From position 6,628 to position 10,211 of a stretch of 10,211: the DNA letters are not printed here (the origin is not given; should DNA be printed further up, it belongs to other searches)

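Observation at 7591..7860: Prion-like or adhesive-like uncharged G/Y/Q/N/M island closed by two cysteines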

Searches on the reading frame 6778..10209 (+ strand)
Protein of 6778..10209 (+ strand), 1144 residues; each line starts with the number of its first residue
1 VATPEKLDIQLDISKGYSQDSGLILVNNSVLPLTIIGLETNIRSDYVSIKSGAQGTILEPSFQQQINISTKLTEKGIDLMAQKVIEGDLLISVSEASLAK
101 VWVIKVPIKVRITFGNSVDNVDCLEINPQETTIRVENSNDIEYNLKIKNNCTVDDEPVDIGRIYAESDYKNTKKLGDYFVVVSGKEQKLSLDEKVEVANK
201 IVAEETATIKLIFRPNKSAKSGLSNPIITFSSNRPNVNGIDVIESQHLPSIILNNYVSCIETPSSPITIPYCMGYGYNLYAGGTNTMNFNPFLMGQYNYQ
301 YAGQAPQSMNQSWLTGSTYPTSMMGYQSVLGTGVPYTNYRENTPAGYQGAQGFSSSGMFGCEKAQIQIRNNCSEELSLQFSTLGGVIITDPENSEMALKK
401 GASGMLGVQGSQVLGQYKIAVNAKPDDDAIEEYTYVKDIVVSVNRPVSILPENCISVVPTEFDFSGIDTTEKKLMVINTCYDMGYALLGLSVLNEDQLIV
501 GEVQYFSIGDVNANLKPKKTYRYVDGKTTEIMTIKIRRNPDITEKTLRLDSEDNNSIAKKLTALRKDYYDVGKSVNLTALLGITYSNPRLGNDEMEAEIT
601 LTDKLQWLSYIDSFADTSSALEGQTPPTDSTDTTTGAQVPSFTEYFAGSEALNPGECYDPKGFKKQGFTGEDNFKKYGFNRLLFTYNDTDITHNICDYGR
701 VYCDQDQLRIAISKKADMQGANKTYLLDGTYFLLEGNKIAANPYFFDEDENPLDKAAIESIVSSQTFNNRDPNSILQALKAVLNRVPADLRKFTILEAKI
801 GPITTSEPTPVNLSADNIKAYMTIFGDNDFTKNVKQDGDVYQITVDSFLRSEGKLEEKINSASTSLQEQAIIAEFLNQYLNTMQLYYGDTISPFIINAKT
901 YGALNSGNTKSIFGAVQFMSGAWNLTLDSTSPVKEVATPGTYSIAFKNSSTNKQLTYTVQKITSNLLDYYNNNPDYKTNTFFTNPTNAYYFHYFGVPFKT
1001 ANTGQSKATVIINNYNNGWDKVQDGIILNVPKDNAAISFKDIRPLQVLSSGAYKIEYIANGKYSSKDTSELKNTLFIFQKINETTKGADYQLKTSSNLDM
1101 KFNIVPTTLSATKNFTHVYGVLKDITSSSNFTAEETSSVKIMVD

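Call 11: find_homologous_proteins(query=window:6778-10209:+, max_evalue=0.001)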
Query window:6778-10209:+: 8000 candidates shared short words with the query, none scored E <= 0.001.

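Call 13: search_solved_structures(query=window:6778-10209:+, max_evalue=1)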
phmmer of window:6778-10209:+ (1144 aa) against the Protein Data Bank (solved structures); distinct sequences matched with E-value up to 1: 1.
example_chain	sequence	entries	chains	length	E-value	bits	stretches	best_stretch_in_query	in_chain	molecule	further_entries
9iho_g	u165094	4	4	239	0.025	15.6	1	924-1043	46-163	NESM (ESSS) subunit of mitochondrial NADH:ubiquinone oxidoreductase (Complex I)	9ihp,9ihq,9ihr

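Call 14: find_related_loci(query=window:6778-10209:+, collection=genome_contigs, flank=10000)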
Query window:6778-10209:+ (1144 aa) in genome_contigs; peptide patterns used: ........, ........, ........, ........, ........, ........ (x = any residue, [..] = any of these).
39 stretches matched a pattern; 1 encode a relative of the query (tblastn E <= 1e-3); 1 distinct loci.
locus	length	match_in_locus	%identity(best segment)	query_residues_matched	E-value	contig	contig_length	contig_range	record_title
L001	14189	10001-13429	85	2-1144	0e+0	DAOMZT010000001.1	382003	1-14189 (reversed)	MAG TPA_asm: archaeon isolate AMR_MDS_3992 NODE_2_length_382003_cov_13.773443, whole genome shotgun sequence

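Call 20: find_related_loci(query=window:6778-10209:+, collection=metagenome_contigs, flank=10000)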
Query window:6778-10209:+ (1144 aa) in metagenome_contigs; peptide patterns used: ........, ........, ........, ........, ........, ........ (x = any residue, [..] = any of these).
50 stretches matched a pattern; 3 encode a relative of the query (tblastn E <= 1e-3); 3 distinct loci.
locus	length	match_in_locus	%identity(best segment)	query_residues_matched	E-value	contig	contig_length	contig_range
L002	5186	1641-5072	100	1-1144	0e+0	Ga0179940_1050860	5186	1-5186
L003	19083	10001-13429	85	2-1144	0e+0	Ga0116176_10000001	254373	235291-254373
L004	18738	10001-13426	86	2-1144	0e+0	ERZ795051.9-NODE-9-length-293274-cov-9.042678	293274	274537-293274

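Call 28: search_protein_representatives(protein=window:6778-10209:+)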
Query: 1144 residues. Proteins with E-value up to 0.001 (for the whole library): 129; up to 1e-10: 105; up to 1e-30: 28. The best 129 are listed.
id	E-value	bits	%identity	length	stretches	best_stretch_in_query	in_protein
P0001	0.0e+00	1745.0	69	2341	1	2-1144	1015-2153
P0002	3.4e-274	929.0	48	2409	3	1-633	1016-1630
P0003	3.7e-196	670.6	46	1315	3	253-635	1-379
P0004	3.8e-163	561.3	35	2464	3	3-614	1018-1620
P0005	1.1e-120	420.8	32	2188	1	2-1051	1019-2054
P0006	2.0e-105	370.2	31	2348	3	3-351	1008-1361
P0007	1.1e-104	367.8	31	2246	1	2-1130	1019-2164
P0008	3.3e-102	359.6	34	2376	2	2-716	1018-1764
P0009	3.2e-85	303.3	47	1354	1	3-343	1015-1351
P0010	2.2e-77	277.4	38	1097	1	584-1126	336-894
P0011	1.4e-70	254.8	37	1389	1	612-1126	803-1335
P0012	1.3e-69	251.6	30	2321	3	2-328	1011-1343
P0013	2.5e-64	234.1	40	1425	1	655-1108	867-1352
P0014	1.7e-63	231.4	37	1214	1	641-1121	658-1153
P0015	2.8e-63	230.7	37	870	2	650-1080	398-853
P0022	5.6e-34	133.6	26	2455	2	4-488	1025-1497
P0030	5.6e-30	120.4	29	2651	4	4-185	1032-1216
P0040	2.8e-27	111.5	26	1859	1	54-487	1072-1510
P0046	1.7e-25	105.6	27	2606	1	51-487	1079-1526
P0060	1.5e-23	99.1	29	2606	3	66-487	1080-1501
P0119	6.7e-08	47.3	64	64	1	1020-1073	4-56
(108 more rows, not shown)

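Call 33: list_cluster_members(proteins=[P0001, P0002, P0004, P0005, P0007, P0022, P0040, P0046, P0060, P0030])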
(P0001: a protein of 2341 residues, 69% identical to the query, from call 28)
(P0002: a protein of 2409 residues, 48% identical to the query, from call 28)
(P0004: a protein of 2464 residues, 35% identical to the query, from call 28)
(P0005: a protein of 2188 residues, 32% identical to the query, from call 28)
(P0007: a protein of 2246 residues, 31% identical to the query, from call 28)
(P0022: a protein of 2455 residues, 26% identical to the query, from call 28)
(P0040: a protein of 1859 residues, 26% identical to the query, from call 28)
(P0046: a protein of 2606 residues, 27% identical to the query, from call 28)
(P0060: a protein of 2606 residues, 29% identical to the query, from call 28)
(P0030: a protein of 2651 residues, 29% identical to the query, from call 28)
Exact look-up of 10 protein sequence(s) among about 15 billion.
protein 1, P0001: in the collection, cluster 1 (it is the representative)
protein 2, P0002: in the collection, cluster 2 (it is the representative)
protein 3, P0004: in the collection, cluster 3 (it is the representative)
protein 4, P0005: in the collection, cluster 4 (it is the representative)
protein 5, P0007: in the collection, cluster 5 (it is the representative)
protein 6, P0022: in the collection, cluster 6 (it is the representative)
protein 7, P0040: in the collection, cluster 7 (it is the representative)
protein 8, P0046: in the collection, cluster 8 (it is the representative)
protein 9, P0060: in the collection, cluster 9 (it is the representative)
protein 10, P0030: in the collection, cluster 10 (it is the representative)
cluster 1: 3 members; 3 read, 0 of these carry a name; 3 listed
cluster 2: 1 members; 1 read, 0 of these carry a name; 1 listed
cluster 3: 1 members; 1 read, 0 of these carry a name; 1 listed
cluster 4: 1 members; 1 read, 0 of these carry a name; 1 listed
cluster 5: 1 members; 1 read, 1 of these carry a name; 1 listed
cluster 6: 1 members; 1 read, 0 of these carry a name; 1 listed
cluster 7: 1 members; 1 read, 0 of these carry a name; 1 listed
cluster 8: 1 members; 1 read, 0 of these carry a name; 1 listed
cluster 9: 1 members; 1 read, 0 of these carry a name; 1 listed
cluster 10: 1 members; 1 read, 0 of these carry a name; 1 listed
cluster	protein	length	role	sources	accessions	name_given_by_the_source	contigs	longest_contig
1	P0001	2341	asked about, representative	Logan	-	-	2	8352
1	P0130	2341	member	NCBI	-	-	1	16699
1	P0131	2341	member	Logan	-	-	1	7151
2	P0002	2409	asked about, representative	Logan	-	-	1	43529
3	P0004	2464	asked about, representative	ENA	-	-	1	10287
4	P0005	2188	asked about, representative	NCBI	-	-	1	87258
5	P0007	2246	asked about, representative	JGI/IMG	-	hypothetical protein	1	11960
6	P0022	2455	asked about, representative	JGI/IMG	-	-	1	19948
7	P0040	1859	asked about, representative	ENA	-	-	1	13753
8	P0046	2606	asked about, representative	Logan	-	-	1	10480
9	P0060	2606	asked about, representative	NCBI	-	-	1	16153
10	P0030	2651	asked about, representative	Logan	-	-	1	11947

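Call 34: find_encoding_contigs(protein=P0005, flank=10000, max_places=2)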
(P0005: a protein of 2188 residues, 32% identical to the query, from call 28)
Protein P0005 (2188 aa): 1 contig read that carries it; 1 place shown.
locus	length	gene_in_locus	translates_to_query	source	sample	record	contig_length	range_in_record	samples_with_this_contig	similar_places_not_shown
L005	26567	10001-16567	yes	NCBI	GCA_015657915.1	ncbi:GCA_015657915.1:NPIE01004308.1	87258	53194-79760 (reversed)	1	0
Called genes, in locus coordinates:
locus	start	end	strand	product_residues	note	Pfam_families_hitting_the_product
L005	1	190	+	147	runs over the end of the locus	-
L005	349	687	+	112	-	-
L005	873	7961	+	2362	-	PF13620:CarboxypepD_reg (faint), PF11974:bMG3 (faint)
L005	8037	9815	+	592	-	-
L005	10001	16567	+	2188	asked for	PF02369:Big_1 (faint), PF11974:bMG3 (faint), PF13620:CarboxypepD_reg (faint), PF17210:SdrD_B (faint)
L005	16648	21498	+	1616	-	PF02369:Big_1 (faint), PF13620:CarboxypepD_reg (faint), PF17789:MG4 (faint), PF17802:SpaA (faint)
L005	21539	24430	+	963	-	-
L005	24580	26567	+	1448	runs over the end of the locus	-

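Call 42: search_protein_families(library=pfam, proteins=[L003:6965-14308:+, L003:3-4946:+, L003:14364-19082:+, L003:4999-6804:+], max_evalue=0.01)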
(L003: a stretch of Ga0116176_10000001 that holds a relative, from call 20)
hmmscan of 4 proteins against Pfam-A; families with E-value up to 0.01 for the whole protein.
L003:6965-14308:+ (2448 aa): 2 families
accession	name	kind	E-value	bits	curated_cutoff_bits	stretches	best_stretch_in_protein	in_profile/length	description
PF13620.12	CarboxypepD_reg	-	1.8e-20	73.5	32.3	1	938-1005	2-67/82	Carboxypeptidase regulatory-like domain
PF17789.7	MG4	-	3.7e-08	33.9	24.7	0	930-1007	10-88/95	Macroglobulin domain MG4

L003:3-4946:+ (1648 aa): 2 families
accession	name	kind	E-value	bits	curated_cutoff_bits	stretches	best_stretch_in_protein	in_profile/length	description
PF22208.1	Cas_Csm6_CARF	-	0.0057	16.8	27.5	0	775-815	11-51/106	Cas_Csm6 CARF domain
PF25587.1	Rv2743c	-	0.0073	16.4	27.7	0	1226-1271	133-178/237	Rv2743c family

L003:14364-19082:+ (1573 aa): 5 families
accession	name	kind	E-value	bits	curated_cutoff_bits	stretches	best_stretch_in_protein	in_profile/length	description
PF13620.12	CarboxypepD_reg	-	6.3e-15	55.7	32.3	1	334-416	2-81/82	Carboxypeptidase regulatory-like domain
PF17802.7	SpaA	-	3e-06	27.8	23.1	0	253-317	11-75/91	Prealbumin-like fold domain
PF02369.22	Big_1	-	8.6e-06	26.2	34.9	0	334-389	21-80/93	Bacterial Ig-like domain (group 1)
PF05887.16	Trypan_PARP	-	1.7e-05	25.3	100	1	1528-1571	58-101/134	Procyclic acidic repetitive protein (PARP)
PF16407.11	PKD_2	-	0.0025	18.6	39.2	0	933-992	60-116/157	PKD-like family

L003:4999-6804:+ (602 aa): 0 families

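Call 63: find_encoding_contigs(protein=P0002, flank=10000, max_places=1)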
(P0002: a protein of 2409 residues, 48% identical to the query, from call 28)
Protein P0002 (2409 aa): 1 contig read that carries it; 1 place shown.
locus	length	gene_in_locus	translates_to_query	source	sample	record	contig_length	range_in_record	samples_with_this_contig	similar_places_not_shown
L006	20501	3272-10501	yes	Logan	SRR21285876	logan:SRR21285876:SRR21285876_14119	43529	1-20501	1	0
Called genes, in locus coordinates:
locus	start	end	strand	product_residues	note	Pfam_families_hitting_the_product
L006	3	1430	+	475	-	?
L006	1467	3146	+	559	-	-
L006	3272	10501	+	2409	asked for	PF17802:SpaA (faint), PF13620:CarboxypepD_reg (weak)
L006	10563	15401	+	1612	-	PF02369:Big_1 (faint), PF13620:CarboxypepD_reg (weak)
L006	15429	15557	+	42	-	-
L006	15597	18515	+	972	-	-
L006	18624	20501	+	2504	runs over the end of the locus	PF13620:CarboxypepD_reg (faint), PF17802:SpaA (faint)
